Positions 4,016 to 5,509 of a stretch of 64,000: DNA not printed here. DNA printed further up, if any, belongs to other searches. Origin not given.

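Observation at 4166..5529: Archaeal-style geranylgeranyl reductase translationally coupled to a 2[4Fe-4S] ferredoxin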

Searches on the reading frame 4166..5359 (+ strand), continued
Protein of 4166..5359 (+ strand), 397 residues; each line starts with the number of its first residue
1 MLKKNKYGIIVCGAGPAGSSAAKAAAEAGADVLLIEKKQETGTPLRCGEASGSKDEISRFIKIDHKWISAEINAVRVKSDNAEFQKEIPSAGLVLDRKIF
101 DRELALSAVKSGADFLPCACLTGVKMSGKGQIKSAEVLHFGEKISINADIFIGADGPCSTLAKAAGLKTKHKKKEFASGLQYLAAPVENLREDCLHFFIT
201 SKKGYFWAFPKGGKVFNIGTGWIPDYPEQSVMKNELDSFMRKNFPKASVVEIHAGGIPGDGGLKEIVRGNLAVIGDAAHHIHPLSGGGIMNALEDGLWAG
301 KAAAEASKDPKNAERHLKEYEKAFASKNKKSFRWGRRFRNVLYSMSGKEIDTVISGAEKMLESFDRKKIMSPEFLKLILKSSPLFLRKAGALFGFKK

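Call 7: find_encoding_contigs(protein=P0001, flank=10000, max_places=4)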
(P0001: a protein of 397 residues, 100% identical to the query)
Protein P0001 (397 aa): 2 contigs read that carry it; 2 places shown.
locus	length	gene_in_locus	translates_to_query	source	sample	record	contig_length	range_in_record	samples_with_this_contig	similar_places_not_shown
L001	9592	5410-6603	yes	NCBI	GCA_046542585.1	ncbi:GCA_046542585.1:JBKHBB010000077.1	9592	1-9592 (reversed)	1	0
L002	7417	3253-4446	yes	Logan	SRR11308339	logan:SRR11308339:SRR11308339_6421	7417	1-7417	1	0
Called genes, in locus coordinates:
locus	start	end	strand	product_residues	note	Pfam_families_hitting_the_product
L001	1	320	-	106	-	?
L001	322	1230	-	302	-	PF00294:PfkB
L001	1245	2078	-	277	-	PF00528:BPD_transp_1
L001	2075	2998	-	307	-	PF00528:BPD_transp_1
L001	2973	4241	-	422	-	PF01547:SBP_bac_1, PF13416:SBP_bac_8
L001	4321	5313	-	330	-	PF01073:3Beta_HSD, PF01370:Epimerase, PF02719:Polysacc_synt_2, PF04321:RmlD_sub_bind, PF05368:NmrA (weak), PF13460:NAD_binding_10, PF16363:GDP_Man_Dehyd, PF07993:NAD_binding_4 (weak)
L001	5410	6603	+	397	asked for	PF00890:FAD_binding_2 (weak), PF01134:GIDA (weak), PF01266:DAO (faint), PF01494:FAD_binding_3, PF03486:HI0933_like (faint), PF12831:FAD_oxidored, PF13450:NAD_binding_8 (weak), PF22578:GGR_cat, +2 more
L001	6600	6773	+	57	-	PF00037:Fer4 (faint), PF12837:Fer4_6 (faint), PF13237:Fer4_10 (weak), PF14697:Fer4_21 (weak)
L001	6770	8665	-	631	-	PF00953:Glycos_transf_4, PF13727:CoA_binding_3, PF22674:C2185-like_N (faint)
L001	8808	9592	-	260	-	PF01704:UDPGP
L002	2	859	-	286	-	?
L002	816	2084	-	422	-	PF01547:SBP_bac_1, PF13416:SBP_bac_8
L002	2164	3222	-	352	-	PF01073:3Beta_HSD, PF01370:Epimerase, PF02719:Polysacc_synt_2, PF04321:RmlD_sub_bind, PF05368:NmrA (weak), PF13460:NAD_binding_10, PF16363:GDP_Man_Dehyd, PF07993:NAD_binding_4 (weak)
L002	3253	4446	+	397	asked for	PF00890:FAD_binding_2 (weak), PF01134:GIDA (weak), PF01266:DAO (faint), PF01494:FAD_binding_3, PF03486:HI0933_like (faint), PF12831:FAD_oxidored, PF13450:NAD_binding_8 (weak), PF22578:GGR_cat, +2 more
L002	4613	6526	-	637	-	PF00953:Glycos_transf_4, PF13727:CoA_binding_3, PF22674:C2185-like_N (faint)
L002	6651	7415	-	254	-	?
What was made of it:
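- Checked: The 57-aa gene is called on the NCBI-derived contig L001 but not on the Logan contig L002 (call 7).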

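Call 8: search_solved_structures(query=window:4166-5359:+, max_evalue=0.00001, show_alignments=2)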
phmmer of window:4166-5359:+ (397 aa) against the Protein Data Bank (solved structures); distinct sequences matched with E-value up to 0.00001: 10.
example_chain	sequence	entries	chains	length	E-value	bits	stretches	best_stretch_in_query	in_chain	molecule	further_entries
3oz2_A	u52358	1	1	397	7.2e-45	156.7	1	6-354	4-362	Digeranylgeranylglycerophospholipid reductase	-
3atq_A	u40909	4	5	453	2.7e-13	52.8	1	2-307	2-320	Conserved Archaeal protein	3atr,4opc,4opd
4opg_A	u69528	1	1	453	2.8e-13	52.7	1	2-307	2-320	Conserved Archaeal protein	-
4opu_A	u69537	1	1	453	3.7e-13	52.3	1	2-307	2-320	Conserved Archaeal protein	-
4opl_A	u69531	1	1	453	6e-13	51.6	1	2-307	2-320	Conserved Archaeal protein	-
4opt_A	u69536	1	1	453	6.2e-13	51.6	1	2-307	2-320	Conserved Archaeal protein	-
4opi_A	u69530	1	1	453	1.8e-12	50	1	2-307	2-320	Conserved Archaeal protein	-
8zop_A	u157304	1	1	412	8.9e-07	31.3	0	6-38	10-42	Halogenase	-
7koe_C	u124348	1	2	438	8.9e-07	31.3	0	5-175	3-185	Electron transfer flavoprotein-quinone oxidoreductase FixC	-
5dbj_E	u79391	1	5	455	8.4e-06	28.1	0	31-324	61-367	FADH2-dependent halogenase PltA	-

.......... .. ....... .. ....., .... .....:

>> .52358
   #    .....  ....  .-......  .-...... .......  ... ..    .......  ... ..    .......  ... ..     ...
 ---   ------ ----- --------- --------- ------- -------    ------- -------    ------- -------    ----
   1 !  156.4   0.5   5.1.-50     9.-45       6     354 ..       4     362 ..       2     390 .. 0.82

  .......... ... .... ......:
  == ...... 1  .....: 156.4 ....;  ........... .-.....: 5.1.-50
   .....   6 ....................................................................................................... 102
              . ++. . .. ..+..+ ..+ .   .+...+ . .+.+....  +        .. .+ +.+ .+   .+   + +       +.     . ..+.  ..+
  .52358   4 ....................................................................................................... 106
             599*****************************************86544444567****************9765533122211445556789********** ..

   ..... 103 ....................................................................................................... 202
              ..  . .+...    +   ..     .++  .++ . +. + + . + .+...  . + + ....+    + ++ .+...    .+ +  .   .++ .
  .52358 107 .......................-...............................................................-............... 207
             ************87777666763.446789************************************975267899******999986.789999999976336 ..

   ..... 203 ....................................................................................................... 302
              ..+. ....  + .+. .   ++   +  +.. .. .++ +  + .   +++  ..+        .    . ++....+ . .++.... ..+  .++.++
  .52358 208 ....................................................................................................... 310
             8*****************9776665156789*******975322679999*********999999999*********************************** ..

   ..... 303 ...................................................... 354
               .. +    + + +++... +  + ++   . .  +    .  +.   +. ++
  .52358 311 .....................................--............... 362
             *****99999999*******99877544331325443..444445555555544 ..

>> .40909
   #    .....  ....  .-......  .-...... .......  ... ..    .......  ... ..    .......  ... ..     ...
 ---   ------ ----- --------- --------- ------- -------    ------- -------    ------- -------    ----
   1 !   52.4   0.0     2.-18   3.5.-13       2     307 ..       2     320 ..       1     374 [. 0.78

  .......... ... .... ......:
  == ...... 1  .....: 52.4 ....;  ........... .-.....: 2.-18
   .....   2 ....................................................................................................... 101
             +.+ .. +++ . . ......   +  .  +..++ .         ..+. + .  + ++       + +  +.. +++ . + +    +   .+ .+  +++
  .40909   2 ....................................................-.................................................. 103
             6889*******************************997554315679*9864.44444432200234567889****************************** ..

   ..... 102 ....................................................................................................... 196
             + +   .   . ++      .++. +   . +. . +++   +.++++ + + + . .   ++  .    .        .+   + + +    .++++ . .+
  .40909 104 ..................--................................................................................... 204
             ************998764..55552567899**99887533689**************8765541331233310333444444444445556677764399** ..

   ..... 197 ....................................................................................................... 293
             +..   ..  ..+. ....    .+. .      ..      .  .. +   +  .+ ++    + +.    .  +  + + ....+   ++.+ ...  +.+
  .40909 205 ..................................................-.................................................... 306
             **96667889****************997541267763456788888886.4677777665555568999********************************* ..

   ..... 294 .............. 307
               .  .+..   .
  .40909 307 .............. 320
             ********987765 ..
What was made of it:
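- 4166..5359 (+): Geranylgeranyl reductase family FAD enzyme, 397 aa. Carries GxGxxG at residues 13-18, the catalytic-type Cys47 in PLRCGE, YxWxFP at 205-210 and GDAA at 275-278. The PDB hit 3oz2 has E 7e-45 (call 8).
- On Ferredoxin-dependent GGR module (M. acetivorans MA_1484/MA_1485 type): 3OZ2 scores 157 bits against 53 bits for Sulfolobus GGR (call 8).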

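Call 9: find_encoding_contigs(protein=P0043, flank=8000, max_places=2)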
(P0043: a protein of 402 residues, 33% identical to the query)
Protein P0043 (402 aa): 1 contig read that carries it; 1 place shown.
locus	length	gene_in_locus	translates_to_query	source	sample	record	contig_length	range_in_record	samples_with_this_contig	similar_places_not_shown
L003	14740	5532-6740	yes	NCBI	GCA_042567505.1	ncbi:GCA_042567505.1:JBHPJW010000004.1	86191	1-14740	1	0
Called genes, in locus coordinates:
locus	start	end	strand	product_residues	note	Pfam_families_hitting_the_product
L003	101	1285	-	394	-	-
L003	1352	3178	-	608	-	PF02518:HATPase_c, PF13589:HATPase_c_3, PF01119:DNA_mis_repair, PF08676:MutL_C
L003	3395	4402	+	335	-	PF02412:TSP_3 (faint)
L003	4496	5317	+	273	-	PF13180:PDZ_2, PF17820:PDZ_6 (weak), PF00578:AhpC-TSA, PF08534:Redoxin, PF00085:Thioredoxin (weak), PF13905:Thioredoxin_8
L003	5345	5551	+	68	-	PF14697:Fer4_21, PF12837:Fer4_6 (faint), PF13237:Fer4_10, PF00037:Fer4 (faint), PF12838:Fer4_7 (weak), PF13187:Fer4_9 (weak), PF13484:Fer4_16 (faint)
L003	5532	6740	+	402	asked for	PF00890:FAD_binding_2 (faint), PF01494:FAD_binding_3, PF05834:Lycopene_cycl, PF07992:Pyr_redox_2, PF12831:FAD_oxidored, PF13450:NAD_binding_8 (weak), PF01266:DAO (weak), PF22578:GGR_cat (weak), +1 more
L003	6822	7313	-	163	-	-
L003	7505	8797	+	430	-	PF00932:LTD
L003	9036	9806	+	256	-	PF00459:Inositol_P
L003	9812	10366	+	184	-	PF02357:NusG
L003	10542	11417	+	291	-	PF01040:UbiA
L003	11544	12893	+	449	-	PF01565:FAD_binding_4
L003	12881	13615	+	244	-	PF00106:adh_short, PF08659:KR, PF13561:adh_short_C2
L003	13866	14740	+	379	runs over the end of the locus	PF01041:DegT_DnrJ_EryC1, PF01053:Cys_Met_Meta_PP, PF00155:Aminotran_1_2, PF01212:Beta_elim_lyase (weak)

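Call 10: find_encoding_contigs(protein=P0023, flank=8000, max_places=2)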
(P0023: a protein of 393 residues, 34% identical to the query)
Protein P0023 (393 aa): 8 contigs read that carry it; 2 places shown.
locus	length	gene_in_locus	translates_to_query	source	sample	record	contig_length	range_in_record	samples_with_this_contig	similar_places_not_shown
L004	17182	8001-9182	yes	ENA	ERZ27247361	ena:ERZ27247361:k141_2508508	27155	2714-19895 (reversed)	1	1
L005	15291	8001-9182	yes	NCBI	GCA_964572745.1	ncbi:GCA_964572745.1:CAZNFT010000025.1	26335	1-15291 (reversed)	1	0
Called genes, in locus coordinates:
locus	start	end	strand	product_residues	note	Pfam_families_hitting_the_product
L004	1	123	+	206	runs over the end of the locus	PF04055:Radical_SAM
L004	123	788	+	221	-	PF06508:QueC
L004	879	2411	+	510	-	PF00682:HMGL-like, PF22617:HCS_D2, PF08502:LeuA_dimer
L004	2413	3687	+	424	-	PF00330:Aconitase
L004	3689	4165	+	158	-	PF00694:Aconitase_C, PF06434:Aconitase_2_N (faint)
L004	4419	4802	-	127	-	-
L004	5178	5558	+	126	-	PF01042:Ribonuc_L-PSP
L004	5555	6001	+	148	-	PF18935:DUF5683 (faint)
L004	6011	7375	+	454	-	PF00209:SNF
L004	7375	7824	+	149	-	-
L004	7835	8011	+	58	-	PF00037:Fer4, PF12837:Fer4_6 (weak), PF13237:Fer4_10, PF14697:Fer4_21, PF12838:Fer4_7, PF13187:Fer4_9, PF25160:LdpA_Fe-S-bd (weak), PF12797:Fer4_2 (weak), +5 more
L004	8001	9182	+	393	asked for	PF00890:FAD_binding_2 (weak), PF01266:DAO (weak), PF01494:FAD_binding_3, PF01946:Thi4, PF03486:HI0933_like, PF12831:FAD_oxidored, PF13450:NAD_binding_8 (weak), PF22578:GGR_cat, +2 more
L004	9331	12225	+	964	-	PF00929:RNase_T, PF01612:DNA_pol_A_exo1 (faint), PF00270:DEAD (weak), PF06733:DEAD_2 (weak), PF13307:Helicase_C_2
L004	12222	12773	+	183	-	PF01871:AMMECR1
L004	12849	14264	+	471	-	PF03781:FGE-sulfatase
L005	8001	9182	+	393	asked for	PF00890:FAD_binding_2 (weak), PF01266:DAO (weak), PF01494:FAD_binding_3, PF01946:Thi4, PF03486:HI0933_like, PF12831:FAD_oxidored, PF13450:NAD_binding_8 (weak), PF22578:GGR_cat, +2 more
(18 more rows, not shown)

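Call 11: find_encoding_contigs(protein=P0024, flank=8000, max_places=2)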
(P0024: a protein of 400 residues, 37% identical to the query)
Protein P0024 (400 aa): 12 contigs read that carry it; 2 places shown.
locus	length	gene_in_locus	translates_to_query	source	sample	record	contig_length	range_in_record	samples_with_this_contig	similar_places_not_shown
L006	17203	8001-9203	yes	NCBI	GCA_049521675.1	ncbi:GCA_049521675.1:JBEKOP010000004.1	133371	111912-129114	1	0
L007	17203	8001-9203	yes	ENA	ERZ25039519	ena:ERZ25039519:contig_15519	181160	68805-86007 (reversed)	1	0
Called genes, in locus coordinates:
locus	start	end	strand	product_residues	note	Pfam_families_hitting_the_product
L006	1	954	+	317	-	PF01791:DeoC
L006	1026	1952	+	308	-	PF00294:PfkB, PF08543:Phos_pyr_kin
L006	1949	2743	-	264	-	PF00215:OMPdecase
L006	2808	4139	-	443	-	PF01523:PmbA_TldD_1st, PF19290:PmbA_TldD_2nd (weak), PF19289:PmbA_TldD_3rd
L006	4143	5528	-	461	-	PF01523:PmbA_TldD_1st, PF19290:PmbA_TldD_2nd, PF19289:PmbA_TldD_3rd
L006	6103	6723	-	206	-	PF09335:VTT_dom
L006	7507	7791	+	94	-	PF01176:eIF-1a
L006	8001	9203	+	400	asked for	PF00890:FAD_binding_2 (faint), PF01266:DAO (faint), PF03486:HI0933_like (faint), PF04820:Trp_halogenase (faint), PF07992:Pyr_redox_2 (weak), PF12831:FAD_oxidored, PF01494:FAD_binding_3, PF22578:GGR_cat, +2 more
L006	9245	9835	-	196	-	-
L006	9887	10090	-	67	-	-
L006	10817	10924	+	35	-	-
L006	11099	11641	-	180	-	PF00583:Acetyltransf_1, PF13673:Acetyltransf_10, PF13508:Acetyltransf_7, PF08445:FR47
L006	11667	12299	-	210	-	PF10050:DUF2284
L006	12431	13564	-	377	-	PF23432:DUF7118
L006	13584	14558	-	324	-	PF02649:GCHY-1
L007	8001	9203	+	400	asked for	PF00890:FAD_binding_2 (faint), PF01266:DAO (faint), PF03486:HI0933_like (faint), PF04820:Trp_halogenase (faint), PF07992:Pyr_redox_2 (weak), PF12831:FAD_oxidored, PF01494:FAD_binding_3, PF22578:GGR_cat, +2 more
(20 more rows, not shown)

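Call 25: find_related_loci(query=A1, collection=genome_contigs, flank=10000)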
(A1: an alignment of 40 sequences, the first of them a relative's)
Query A1 (397 aa) in genome_contigs; peptide patterns used: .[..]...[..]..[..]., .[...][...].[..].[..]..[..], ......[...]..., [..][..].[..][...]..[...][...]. (x = any residue, [..] = any of these).
600 stretches matched a pattern (row limit reached: there are more); 141 encode a relative of the query (tblastn E <= 1e-3); the best 80 are kept; 80 distinct loci.
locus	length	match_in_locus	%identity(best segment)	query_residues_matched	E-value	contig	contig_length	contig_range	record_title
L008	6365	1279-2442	38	9-393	1e-71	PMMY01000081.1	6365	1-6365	MAG: Methanobacterium sp. isolate fen_5 73.20100900_E2S.9_contig_8715, whole genome shotgun sequence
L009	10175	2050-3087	38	1-341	7e-62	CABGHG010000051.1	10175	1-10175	MAG: Candidatus Methanolliviera sp. GoM_oil isolate gfbio:mag-sample-2:67c8463b-6cbd-4d56-a398-d795175a9500 genome assem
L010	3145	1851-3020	32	4-393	6e-62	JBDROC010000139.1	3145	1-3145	MAG: Methanobacteriota archaeon isolate MEGAHIT-group-1.929 k141_4772579, whole genome shotgun sequence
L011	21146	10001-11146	34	4-387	2e-61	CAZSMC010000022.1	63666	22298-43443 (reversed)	MAG TPA_asm: uncultured Cytophagia bacterium isolate binchicken_co17_2 genome assembly, contig: NODE_1441_length_63666_c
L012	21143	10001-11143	35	4-386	2e-60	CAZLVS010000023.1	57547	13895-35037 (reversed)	MAG TPA_asm: uncultured Ignavibacteria bacterium isolate binchicken_co17_427 genome assembly, contig: NODE_1694_length_5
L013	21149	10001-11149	32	1-383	2e-59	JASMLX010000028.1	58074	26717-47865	MAG: Candidatus Poribacteria bacterium isolate Arabian9_MAG_50 NODE_28_length_58074_cov_6.041002, whole genome shotgun s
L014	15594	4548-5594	36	4-353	9e-59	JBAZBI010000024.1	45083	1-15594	MAG: Ignavibacteriaceae bacterium isolate SO_2017_GW1_109 NODE_3974_length_45083_cov_4.393006_OW334_2017, whole genome s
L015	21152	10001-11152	32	4-386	2e-56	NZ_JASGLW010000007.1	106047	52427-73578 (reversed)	MAG: Methanohalophilus sp. isolate DJKA121_NP-J24_bin.30 scaffold_24, whole genome shotgun sequence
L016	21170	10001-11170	35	2-389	1e-56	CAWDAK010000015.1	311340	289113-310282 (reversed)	MAG: uncultured Ignavibacteria bacterium isolate MFD01721.bin.2.18 genome assembly, contig: contig_40203, whole genome s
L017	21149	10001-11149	33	1-383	3e-52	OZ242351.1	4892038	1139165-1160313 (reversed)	MAG: Candidatus Poribacteria bacterium isolate f935c7b2-2358-4189-a958-9ccc83df77d9 genome assembly, chromosome: 1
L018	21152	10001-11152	32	2-386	3e-52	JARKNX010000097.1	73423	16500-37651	MAG: Aggregatilineales bacterium isolate D110_maxbin.037 k141_393788, whole genome shotgun sequence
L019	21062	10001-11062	37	4-354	4e-60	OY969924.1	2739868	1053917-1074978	MAG: Euryarchaeota archaeon isolate MFD04492.bin.2.48 genome assembly, chromosome: 1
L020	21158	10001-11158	33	2-383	3e-50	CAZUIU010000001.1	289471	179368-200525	MAG TPA_asm: uncultured Candidatus Methanogranum sp. isolate SRP304446_co1_98 genome assembly, contig: NODE_2_length_289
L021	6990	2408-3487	32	3-363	2e-49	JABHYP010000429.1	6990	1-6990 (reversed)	MAG: Candidatus Latescibacterota bacterium isolate SI047_bin62 k141_826282, whole genome shotgun sequence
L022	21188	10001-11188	35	4-393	3e-63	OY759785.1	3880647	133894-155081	MAG: Ignavibacteriaceae bacterium isolate e3da2468-0b18-4b5b-bfd4-73ebec91e4fc genome assembly, chromosome: 1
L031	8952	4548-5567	34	7-324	6e-42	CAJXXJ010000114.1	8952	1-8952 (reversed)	MAG TPA_asm: uncultured Phaeodactylibacter sp. isolate SRR4030058_bin.41_MetaBAT_v2.12.1_MAG genome assembly, contig: NO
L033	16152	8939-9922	33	7-340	8e-37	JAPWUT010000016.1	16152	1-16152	MAG: Anaerolineae bacterium isolate RSWS10 scaffold_575_c1, whole genome shotgun sequence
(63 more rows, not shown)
